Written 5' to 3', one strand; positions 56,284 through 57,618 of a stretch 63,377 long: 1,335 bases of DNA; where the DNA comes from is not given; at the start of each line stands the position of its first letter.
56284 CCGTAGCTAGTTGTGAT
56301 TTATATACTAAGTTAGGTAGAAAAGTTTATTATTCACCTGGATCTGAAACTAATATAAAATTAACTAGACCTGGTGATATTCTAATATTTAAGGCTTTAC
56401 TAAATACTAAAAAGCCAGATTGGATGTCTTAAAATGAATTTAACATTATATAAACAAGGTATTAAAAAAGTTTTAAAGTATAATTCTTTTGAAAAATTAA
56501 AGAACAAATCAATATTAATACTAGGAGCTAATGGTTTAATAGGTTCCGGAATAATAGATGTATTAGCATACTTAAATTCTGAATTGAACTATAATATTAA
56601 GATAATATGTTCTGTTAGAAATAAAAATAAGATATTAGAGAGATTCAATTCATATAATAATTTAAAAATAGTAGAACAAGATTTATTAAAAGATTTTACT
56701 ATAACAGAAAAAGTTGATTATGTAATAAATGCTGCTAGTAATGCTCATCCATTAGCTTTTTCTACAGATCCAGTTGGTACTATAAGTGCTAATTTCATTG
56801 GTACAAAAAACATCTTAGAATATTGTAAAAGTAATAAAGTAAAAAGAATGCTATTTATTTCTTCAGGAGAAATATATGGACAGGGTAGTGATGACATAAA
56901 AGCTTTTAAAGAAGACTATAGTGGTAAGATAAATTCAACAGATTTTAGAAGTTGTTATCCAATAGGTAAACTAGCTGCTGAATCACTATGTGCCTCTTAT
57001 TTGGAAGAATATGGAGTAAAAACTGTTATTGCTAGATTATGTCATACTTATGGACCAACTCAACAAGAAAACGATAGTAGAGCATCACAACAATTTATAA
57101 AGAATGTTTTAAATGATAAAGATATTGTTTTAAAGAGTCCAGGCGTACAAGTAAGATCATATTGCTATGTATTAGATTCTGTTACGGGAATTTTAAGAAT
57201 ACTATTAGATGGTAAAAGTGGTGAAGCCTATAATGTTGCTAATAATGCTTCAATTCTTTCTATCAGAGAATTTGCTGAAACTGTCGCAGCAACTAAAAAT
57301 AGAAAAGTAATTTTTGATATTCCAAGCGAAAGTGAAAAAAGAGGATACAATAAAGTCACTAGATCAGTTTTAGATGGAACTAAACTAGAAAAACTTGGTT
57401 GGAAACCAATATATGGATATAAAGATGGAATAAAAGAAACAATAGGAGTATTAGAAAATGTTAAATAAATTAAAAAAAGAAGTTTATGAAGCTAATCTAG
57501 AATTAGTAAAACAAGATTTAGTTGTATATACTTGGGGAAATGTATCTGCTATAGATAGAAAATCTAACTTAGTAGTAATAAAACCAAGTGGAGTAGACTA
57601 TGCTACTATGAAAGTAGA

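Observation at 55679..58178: Self-contained cytidylyltransferase / extended-SDR / AraD-epimerase operon: candidate route to an unusual CDP-pentitol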

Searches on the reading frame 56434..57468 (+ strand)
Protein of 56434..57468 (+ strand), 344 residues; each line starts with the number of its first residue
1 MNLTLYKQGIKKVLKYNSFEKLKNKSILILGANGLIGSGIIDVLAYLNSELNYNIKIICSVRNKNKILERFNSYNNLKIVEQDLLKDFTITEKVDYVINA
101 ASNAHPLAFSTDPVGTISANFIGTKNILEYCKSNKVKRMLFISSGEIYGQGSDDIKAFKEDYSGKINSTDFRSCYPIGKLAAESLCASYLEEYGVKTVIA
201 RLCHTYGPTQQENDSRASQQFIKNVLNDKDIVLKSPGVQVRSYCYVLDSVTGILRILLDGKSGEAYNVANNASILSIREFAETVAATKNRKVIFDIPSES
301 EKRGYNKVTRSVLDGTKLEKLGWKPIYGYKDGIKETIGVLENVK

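Call 3: search_protein_families(library=pfam, proteins=[window:56434-57468:+])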
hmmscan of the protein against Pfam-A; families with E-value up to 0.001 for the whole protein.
window:56434-57468:+ (344 aa): 7 families
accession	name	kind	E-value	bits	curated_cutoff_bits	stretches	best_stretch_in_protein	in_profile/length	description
PF01370.27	Epimerase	-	5.5e-47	160.6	20.9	1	27-269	1-240/240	NAD dependent epimerase/dehydratase family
PF16363.11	GDP_Man_Dehyd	-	1.3e-29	104.1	27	1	28-336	1-332/332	GDP-mannose 4,6 dehydratase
PF01073.25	3Beta_HSD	-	2.5e-14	53.4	22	1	28-230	1-201/280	3-beta hydroxysteroid dehydrogenase/isomerase family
PF07993.18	NAD_binding_4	-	5.2e-11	42.6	20.1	1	90-207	85-209/258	Male sterility protein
PF02719.21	Polysacc_synt_2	-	3.8e-08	33.3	20.2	1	27-144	1-128/293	Polysaccharide biosynthesis protein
PF04321.23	RmlD_sub_bind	-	5.4e-08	32.7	27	1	26-338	2-283/287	RmlD substrate binding domain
PF13460.12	NAD_binding_10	-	8.2e-07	29.5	27.2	1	31-160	1-114/184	NAD(P)H-binding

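Call 4: search_protein_families(library=ncbifam, proteins=[window:56434-57468:+])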
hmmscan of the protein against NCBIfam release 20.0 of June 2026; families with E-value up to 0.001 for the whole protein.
window:56434-57468:+ (344 aa): 24 families
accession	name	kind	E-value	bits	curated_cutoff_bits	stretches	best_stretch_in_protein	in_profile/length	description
TIGR01181.1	dTDP_gluc_dehyt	equivalog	1.4e-32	113.1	365.1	1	27-337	2-308/321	dTDP-glucose 4,6-dehydratase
TIGR04180.1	EDH_00030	hypoth_equivalog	1.7e-22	79.9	475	1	27-327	1-296/297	NAD-dependent 4,6-dehydratase LegB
NF047922.1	GDPFucSynFcl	equivalog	1.1e-20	74.3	500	1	24-336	2-297/308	GDP-L-fucose synthase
NF008872.0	PRK11908.1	equivalog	2.6e-19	69.5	294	1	25-336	2-331/349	bifunctional UDP-4-keto-pentose/UDP-xylose synthase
NF007490.0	PRK10084.1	subfamily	5.1e-18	65.2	649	1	27-338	3-332/361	dTDP-glucose 4,6-dehydratase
NF005998.1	PRK08125.1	equivalog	2.8e-17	62.3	777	1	15-290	306-587/649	bifunctional UDP-4-amino-4-deoxy-L-arabinose formyltransferase/UDP-glucuronic acid oxidase ArnA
NF007582.0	PRK10217.1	equivalog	2.8e-16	59.6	698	1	25-337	2-328/355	dTDP-glucose 4,6-dehydratase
TIGR01746.1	Thioester-redct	subfamily_domain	1.1e-13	51.1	213.35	1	90-290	85-282/371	thioester reductase domain-containing protein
TIGR02197.1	heptose_epim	equivalog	2.9e-13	49.7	274.6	1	27-337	1-310/316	ADP-glyceromanno-heptose 6-epimerase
TIGR01179.1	galE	equivalog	3.9e-12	45.7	262.3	1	27-210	2-181/332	UDP-glucose 4-epimerase GalE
TIGR02622.1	CDP_4_6_dhtase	equivalog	1.2e-11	44.4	278.45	1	23-337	3-327/352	CDP-glucose 4,6-dehydratase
NF011728.1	PRK15181.1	equivalog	2.1e-11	43.4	760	1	22-252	13-244/348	Vi polysaccharide biosynthesis UDP-N-acetylglucosaminuronic acid C-4 epimerase TviC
TIGR03466.1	HpnA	hypoth_equivalog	9.7e-07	28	367.65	1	27-269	3-229/327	hopanoid-associated sugar epimerase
TIGR04130.1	FnlA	equivalog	1.1e-06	27.8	730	1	22-144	2-124/337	UDP-N-acetylglucosamine 4,6-dehydratase/5-epimerase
TIGR01777.1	yfcH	hypoth_equivalog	3.1e-06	27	207.35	1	27-316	1-269/292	TIGR01777 family oxidoreductase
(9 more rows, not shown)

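Call 8: find_homologous_proteins(query=window:56434-57468:+, max_evalue=1e-20)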
Query window:56434-57468:+ (344 aa): 2986 proteins with E <= 1e-20 among 5856 candidates; the best 120 are listed.
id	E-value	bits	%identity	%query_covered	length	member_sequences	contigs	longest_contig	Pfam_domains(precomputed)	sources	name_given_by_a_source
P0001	1.8e-219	745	99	100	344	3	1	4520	PF04321.24,PF16363.12,PF02719.22,PF01073.26,PF07993.19,PF13460.13,PF01370.28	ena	-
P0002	2.3e-140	485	64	99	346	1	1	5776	PF04321.24,PF16363.12,PF02719.22,PF01073.26,PF07993.19,PF13460.13,PF01370.28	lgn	-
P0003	2.2e-138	479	65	99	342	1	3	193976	PF04321.24,PF16363.12,PF02719.22,PF01073.26,PF07993.19,PF01370.28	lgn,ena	-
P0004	3.7e-138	478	63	99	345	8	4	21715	PF04321.24,PF16363.12,PF02719.22,PF01073.26,PF07993.19,PF01370.28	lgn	-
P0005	2.1e-136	472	62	99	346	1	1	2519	PF04321.24,PF16363.12,PF01073.26,PF07993.19,PF13460.13,PF01370.28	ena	-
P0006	1.6e-135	470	62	98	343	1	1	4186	PF04321.24,PF16363.12,PF02719.22,PF01073.26,PF07993.19,PF01370.28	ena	-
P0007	4.2e-134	465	60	99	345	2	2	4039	PF04321.24,PF16363.12,PF01073.26,PF07993.19,PF01370.28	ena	-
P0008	4.3e-134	465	63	99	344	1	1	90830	PF16363.12,PF01073.26,PF07993.19,PF01370.28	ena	-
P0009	1.5e-132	460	60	99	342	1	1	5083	PF16363.12,PF02719.22,PF01073.26,PF07993.19,PF13460.13,PF01370.28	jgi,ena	-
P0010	4.0e-132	458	61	99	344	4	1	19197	PF04321.24,PF16363.12,PF01073.26,PF07993.19,PF13460.13,PF01370.28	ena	-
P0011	1.0e-131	457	62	99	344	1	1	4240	PF04321.24,PF16363.12,PF01073.26,PF07993.19,PF01370.28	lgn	-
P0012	1.0e-131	457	61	99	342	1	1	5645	PF04321.24,PF16363.12,PF01073.26,PF07993.19,PF01370.28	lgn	-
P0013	1.3e-131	457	61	99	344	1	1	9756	PF04321.24,PF16363.12,PF02719.22,PF01073.26,PF07993.19,PF01370.28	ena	-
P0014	7.9e-131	454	60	99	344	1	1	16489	PF04321.24,PF16363.12,PF01073.26,PF07993.19,PF01370.28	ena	-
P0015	4.0e-130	452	61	99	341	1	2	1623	PF04321.24,PF16363.12,PF02719.22,PF01073.26,PF07993.19,PF13460.13,PF01370.28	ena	-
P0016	2.3e-129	449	60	99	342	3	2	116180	PF04321.24,PF16363.12,PF01073.26,PF07993.19,PF01370.28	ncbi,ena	-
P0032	2.4e-124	433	58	99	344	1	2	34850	PF04321.24,PF16363.12,PF02719.22,PF01073.26,PF07993.19,PF13460.13,PF01370.28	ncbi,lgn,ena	-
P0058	2.0e-114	400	54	100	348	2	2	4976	PF16363.12,PF02719.22,PF01073.26,PF07993.19,PF01370.28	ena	-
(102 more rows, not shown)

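Call 10: search_solved_structures(query=window:56434-57468:+, max_evalue=1e-10)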
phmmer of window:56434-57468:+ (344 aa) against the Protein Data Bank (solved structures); distinct sequences matched with E-value up to 1e-10: 69 (the best 60 are shown).
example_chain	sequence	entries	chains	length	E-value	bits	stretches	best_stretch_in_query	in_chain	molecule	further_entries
8v4g_A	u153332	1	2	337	6.9e-51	176.6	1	18-341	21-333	Putative nucleotide sugar dehydratase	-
8v4h_A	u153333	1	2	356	8.2e-51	176.3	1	18-341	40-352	Putative nucleotide sugar dehydratase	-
2b69_A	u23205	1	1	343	2e-35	125.7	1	21-337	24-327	UDP-glucuronate decarboxylase 1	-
4lk3_A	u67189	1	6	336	4.2e-35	124.7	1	24-337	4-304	UDP-glucuronic acid decarboxylase 1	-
4gll_A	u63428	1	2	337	5e-35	124.5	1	24-337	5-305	UDP-glucuronic acid decarboxylase 1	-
4m55_A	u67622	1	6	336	7.9e-35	123.8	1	24-337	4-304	UDP-glucuronic acid decarboxylase 1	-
8vr2_A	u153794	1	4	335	9.4e-27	97.3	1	21-291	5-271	NAD-dependent epimerase/dehydratase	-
8du1_A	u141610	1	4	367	6.2e-22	81.4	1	25-338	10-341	dTDP-glucose 4,6-dehydratase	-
8sg0_A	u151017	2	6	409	8.8e-22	80.9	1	26-336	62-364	GDP-mannose 3,5-epimerase | GDP-mannose 3,5 epimerase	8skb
6bi4_A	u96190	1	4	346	1.2e-21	80.5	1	24-338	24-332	dTDP-glucose 4,6-dehydratase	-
4zrm_A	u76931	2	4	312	1e-20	77.5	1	25-338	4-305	UDP-glucose 4-epimerase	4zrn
2c59_A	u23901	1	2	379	1.7e-20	76.8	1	13-336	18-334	GDP-MANNOSE-3', 5'-EPIMERASE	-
8rdg_A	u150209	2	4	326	2.5e-20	76.2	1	27-338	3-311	SDR family NAD(P)-dependent oxidoreductase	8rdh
2c5e_A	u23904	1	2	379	2.8e-20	76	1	13-336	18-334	GDP-MANNOSE-3', 5'-EPIMERASE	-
2c54_A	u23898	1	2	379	4.4e-20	75.4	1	13-336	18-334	GDP-MANNOSE-3', 5'-EPIMERASE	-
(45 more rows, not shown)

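Call 18: find_related_loci(query=A1, collection=genome_contigs, flank=10000)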
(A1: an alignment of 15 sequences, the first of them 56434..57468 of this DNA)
Query A1 (344 aa) in genome_contigs; peptide patterns used: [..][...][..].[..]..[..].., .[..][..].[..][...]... (x = any residue, [..] = any of these).
599 stretches matched a pattern (row limit reached: there are more); 557 encode a relative of the query (tblastn E <= 1e-3); the best 80 are kept; 80 distinct loci.
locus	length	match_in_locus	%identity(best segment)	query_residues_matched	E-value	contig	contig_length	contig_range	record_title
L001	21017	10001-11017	60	2-340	7e-135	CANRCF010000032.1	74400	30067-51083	MAG: uncultured Clostridia bacterium isolate Lapin-027__bin83 genome assembly, contig: Lapin-027__NODE_237_length_74400_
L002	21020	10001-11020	58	2-341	6e-134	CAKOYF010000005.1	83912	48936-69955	MAG: uncultured Clostridia bacterium isolate REFINED_METABAT215_TOP10_CONTIGS_1500_ASSEMBLY_K77_MERGED__Hadza_MoBio_hadz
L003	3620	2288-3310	58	1-341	9e-136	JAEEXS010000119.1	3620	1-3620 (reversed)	MAG: Clostridia bacterium isolate Tb.RUG.527 NODE_128803_length_3620_cov_0.860865, whole genome shotgun sequence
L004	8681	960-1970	56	1-341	3e-128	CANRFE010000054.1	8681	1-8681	MAG: uncultured Clostridia bacterium isolate Lapin-023__bin83 genome assembly, contig: Lapin-023__NODE_10243_length_8681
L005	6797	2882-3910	51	5-344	1e-115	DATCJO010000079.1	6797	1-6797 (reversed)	MAG TPA_asm: Tissierellaceae bacterium isolate SMAG_U7072 k141_423166, whole genome shotgun sequence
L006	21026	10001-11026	53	5-343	4e-115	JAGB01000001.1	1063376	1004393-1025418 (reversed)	Caldicoprobacter oshimai DSM 21659 K363DRAFT_scaffold00001.1_C, whole genome shotgun sequence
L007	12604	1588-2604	50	5-340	2e-113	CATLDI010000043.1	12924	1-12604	MAG TPA_asm: uncultured Clostridiaceae bacterium isolate MGG12156_1680015467 genome assembly, contig: ERR3199681_4253, w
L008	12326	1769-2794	49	2-340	4e-107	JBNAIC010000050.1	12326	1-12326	MAG: Pleomorphochaeta sp. isolate JB076 k141_62977, whole genome shotgun sequence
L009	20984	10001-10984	52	10-339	5e-107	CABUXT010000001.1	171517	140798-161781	MAG TPA_asm: uncultured cyanobacterium isolate MGYG-HGUT-04473 genome assembly, contig: GUT_GENOME276506_1, whole genome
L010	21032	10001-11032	48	1-341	7e-107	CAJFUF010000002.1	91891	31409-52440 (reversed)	Candidatus Schneewindia gallinarum isolate Coassembly_mag_388 genome assembly, contig: MAGpy_11413_min2k_bin_388_fak87_1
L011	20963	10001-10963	49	22-339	1e-105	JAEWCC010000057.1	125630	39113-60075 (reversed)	MAG: Bacillota bacterium isolate OH_PBB_276 k127_492001, whole genome shotgun sequence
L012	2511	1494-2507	49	2-341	6e-110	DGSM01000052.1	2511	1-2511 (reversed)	MAG TPA_asm: Clostridiales bacterium UBA4362 UBA4362_contig_217655, whole genome shotgun sequence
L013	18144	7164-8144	50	20-344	4e-104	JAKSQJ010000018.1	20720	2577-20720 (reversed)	MAG: Clostridia bacterium isolate Horse_feces226 MAG226_18, whole genome shotgun sequence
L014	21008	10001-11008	47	6-340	2e-103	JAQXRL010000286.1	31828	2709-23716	MAG: Eubacteriales bacterium isolate SUG1456 k141_5613914, whole genome shotgun sequence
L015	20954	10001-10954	52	22-341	6e-103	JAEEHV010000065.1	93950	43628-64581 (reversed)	MAG: Candidatus Gastranaerophilales bacterium isolate Tb.RUG.130 k141_8156488_flag=0_multi=26.9985_len=93950, whole geno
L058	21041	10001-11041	43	5-344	3e-93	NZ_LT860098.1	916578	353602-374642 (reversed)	Konateibacter massiliensis strain Marseille-P3773, whole genome shotgun sequence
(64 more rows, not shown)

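Call 26: search_solved_structures(query=window:56434-57468:+, max_evalue=1e-40, show_alignments=1)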
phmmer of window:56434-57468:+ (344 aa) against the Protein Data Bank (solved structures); distinct sequences matched with E-value up to 1e-40: 2.
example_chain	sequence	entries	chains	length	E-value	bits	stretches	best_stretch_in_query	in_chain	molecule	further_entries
8v4g_A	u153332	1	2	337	6.9e-51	176.6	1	18-341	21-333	Putative nucleotide sugar dehydratase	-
8v4h_A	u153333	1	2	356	8.2e-51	176.3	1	18-341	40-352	Putative nucleotide sugar dehydratase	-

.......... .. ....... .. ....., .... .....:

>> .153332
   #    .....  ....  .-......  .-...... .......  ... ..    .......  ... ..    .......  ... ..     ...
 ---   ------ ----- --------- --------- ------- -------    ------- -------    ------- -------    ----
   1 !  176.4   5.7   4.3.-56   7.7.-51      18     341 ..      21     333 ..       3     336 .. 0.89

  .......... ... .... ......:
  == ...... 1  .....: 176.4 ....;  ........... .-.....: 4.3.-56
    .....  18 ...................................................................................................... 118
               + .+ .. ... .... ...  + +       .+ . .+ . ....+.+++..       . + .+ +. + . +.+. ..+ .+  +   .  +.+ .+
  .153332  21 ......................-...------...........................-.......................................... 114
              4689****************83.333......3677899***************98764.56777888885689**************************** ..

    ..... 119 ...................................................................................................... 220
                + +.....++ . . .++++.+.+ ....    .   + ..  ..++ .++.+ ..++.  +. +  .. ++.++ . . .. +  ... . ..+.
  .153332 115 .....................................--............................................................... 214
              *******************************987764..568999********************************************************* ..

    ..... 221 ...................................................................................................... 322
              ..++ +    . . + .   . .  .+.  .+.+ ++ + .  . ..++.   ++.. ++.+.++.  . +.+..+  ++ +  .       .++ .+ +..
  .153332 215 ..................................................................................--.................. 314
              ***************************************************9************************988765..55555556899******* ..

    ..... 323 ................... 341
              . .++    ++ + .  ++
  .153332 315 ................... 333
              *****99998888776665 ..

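Call 37: find_encoding_contigs(protein=window:56434-57468:+, flank=10000, max_places=5)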
Protein window:56434-57468:+ (344 aa): 6 contigs read that carry it; 3 places shown.
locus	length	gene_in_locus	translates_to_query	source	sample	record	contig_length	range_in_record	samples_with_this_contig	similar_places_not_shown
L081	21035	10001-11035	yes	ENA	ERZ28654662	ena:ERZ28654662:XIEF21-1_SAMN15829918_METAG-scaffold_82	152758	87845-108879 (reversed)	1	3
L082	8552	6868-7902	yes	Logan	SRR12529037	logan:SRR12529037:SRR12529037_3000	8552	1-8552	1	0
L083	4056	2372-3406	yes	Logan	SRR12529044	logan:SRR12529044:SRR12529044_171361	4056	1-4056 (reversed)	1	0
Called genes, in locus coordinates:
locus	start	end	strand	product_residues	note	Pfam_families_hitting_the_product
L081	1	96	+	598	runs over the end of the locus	PF04488:Gly_transf_sug, PF05704:Caps_synth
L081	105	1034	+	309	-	-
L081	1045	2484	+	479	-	-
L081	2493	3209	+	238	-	PF00535:Glycos_transf_2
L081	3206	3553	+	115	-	PF10066:DUF2304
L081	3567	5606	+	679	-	PF09913:DUF2142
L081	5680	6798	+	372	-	PF13439:Glyco_transf_4, PF13579:Glyco_trans_4_4, PF00534:Glycos_transf_1, PF13692:Glyco_trans_1_4, PF13524:Glyco_trans_1_2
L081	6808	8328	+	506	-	-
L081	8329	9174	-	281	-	PF04991:LicD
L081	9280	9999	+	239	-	PF00483:NTP_transferase (weak), PF01128:IspD, PF12804:NTP_transf_3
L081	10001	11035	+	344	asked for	PF01073:3Beta_HSD, PF01370:Epimerase, PF02719:Polysacc_synt_2 (weak), PF04321:RmlD_sub_bind, PF07993:NAD_binding_4, PF13460:NAD_binding_10 (weak), PF16363:GDP_Man_Dehyd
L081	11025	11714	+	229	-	PF00596:Aldolase_II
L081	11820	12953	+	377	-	PF01757:Acyl_transf_3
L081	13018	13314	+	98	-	-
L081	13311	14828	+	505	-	PF00884:Sulfatase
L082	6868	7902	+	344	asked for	PF01073:3Beta_HSD, PF01370:Epimerase, PF02719:Polysacc_synt_2 (weak), PF04321:RmlD_sub_bind, PF07993:NAD_binding_4, PF13460:NAD_binding_10 (weak), PF16363:GDP_Man_Dehyd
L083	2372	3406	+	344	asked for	PF01073:3Beta_HSD, PF01370:Epimerase, PF02719:Polysacc_synt_2 (weak), PF04321:RmlD_sub_bind, PF07993:NAD_binding_4, PF13460:NAD_binding_10 (weak), PF16363:GDP_Man_Dehyd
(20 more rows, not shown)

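Call 47: search_protein_families(library=pfam, proteins=[L058:9311-9970:+], max_evalue=0.00001)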
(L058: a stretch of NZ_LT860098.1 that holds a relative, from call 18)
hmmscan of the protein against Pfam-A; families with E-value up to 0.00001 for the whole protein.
L058:9311-9970:+ (219 aa): 1 family
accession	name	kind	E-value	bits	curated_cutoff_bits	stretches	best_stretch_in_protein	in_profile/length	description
PF00596.27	Aldolase_II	-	2.1e-24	86.8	22.2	1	8-188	2-180/183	Class II Aldolase and Adducin N-terminal domain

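Call 61: find_encoding_contigs(protein=P0003, flank=6000, max_places=1)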
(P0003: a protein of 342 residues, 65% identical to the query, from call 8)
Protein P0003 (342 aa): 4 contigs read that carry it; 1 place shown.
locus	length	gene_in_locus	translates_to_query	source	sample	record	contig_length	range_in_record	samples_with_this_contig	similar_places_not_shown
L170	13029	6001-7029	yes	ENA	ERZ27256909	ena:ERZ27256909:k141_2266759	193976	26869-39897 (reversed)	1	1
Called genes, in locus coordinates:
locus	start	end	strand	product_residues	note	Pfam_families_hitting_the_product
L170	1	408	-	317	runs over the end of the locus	PF00535:Glycos_transf_2, PF10111:Glyco_tranf_2_2, PF13506:Glyco_transf_21 (weak), PF13641:Glyco_tranf_2_3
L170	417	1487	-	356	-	PF00534:Glycos_transf_1, PF13692:Glyco_trans_1_4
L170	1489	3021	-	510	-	PF01943:Polysacc_synt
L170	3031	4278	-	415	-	PF01522:Polysacc_deac_1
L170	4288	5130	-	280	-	PF04991:LicD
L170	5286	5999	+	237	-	PF00483:NTP_transferase (weak), PF01128:IspD, PF12804:NTP_transf_3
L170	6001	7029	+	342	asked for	PF01073:3Beta_HSD, PF01370:Epimerase, PF02719:Polysacc_synt_2, PF04321:RmlD_sub_bind, PF16363:GDP_Man_Dehyd, PF07993:NAD_binding_4 (weak)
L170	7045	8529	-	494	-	PF01676:Metalloenzyme, PF06415:iPGM_N, PF01663:Phosphodiest (weak)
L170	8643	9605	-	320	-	PF03631:Virul_fac_BrkB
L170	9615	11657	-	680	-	PF00990:GGDEF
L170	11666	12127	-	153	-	-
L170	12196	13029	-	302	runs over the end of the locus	PF09479:Flg_new, PF18998:Flg_new_2 (faint), PF09479:Flg_new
